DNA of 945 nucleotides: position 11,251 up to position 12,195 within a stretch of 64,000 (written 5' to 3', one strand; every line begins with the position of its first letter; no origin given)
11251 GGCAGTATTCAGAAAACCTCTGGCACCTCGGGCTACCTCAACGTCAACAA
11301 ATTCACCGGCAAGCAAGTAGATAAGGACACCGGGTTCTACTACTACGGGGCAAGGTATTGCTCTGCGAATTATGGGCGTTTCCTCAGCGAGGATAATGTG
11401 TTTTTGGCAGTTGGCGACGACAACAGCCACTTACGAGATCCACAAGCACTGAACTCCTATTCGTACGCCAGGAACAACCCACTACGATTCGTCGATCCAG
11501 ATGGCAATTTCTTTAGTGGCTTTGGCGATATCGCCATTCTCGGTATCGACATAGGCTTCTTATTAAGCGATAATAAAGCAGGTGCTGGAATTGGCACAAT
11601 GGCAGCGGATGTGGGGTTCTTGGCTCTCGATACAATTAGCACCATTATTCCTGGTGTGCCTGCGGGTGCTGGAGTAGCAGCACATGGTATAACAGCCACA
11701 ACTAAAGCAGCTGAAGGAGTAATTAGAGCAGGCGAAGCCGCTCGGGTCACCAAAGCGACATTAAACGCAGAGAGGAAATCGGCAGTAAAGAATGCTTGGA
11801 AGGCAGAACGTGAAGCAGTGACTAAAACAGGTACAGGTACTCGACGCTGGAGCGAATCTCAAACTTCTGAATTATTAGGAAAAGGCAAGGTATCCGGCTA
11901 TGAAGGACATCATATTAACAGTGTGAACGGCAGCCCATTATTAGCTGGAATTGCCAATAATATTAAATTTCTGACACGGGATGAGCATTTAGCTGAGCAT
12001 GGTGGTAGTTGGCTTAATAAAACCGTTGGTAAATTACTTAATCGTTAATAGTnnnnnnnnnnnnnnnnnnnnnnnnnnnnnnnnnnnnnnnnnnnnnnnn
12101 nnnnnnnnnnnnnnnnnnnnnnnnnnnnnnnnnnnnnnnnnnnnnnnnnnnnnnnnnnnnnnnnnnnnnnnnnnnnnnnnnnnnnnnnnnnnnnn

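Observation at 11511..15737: Low-GC toxin/immunity block embedded in a GC-rich Rhs gene; CPCC and Zn-ribbon membrane proteins as extra orphan immunity candidates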

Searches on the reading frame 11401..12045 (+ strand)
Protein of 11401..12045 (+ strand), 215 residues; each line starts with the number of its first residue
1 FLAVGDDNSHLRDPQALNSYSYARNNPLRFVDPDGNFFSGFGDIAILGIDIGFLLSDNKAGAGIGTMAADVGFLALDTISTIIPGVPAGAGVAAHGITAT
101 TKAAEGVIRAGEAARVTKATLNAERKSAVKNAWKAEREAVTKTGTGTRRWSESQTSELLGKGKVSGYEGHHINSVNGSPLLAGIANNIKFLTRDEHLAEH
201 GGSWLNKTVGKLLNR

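Call 5: search_protein_families(library=pfam, proteins=[window:11401-12045:+], max_evalue=1)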
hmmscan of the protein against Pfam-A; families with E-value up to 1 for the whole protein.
window:11401-12045:+ (215 aa): 1 family
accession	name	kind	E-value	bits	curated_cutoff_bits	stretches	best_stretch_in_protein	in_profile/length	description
PF15636.11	Tox-GHH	-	2.5e-20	72.7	25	1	121-191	7-77/78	GHH signature containing HNH/Endo VII superfamily nuclease toxin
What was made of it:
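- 6313..12048 (+): Main Rhs polymorphic toxin, 1911 aa. It has an N-terminal hydrophobic signal-like segment, then SpvB, FG-GAP and RHS repeats, the core ending in DPDGN (11494-11508), a Gly-rich linker (11509-11760) and a Tox-GHH HNH nuclease (about 11761-12045). Call 5: Tox-GHH 72.7 bits against a cut-off of 25.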

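Call 6: search_protein_families(library=ncbifam, proteins=[window:11401-12045:+], max_evalue=1)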
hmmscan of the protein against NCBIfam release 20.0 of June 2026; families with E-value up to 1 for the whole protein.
window:11401-12045:+ (215 aa): 1 family
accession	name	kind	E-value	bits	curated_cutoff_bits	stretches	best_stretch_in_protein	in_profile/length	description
TIGR03696.1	Rhs_assc_core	domain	4.1e-05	24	32.5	1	15-35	55-75/76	RHS repeat-associated core domain-containing protein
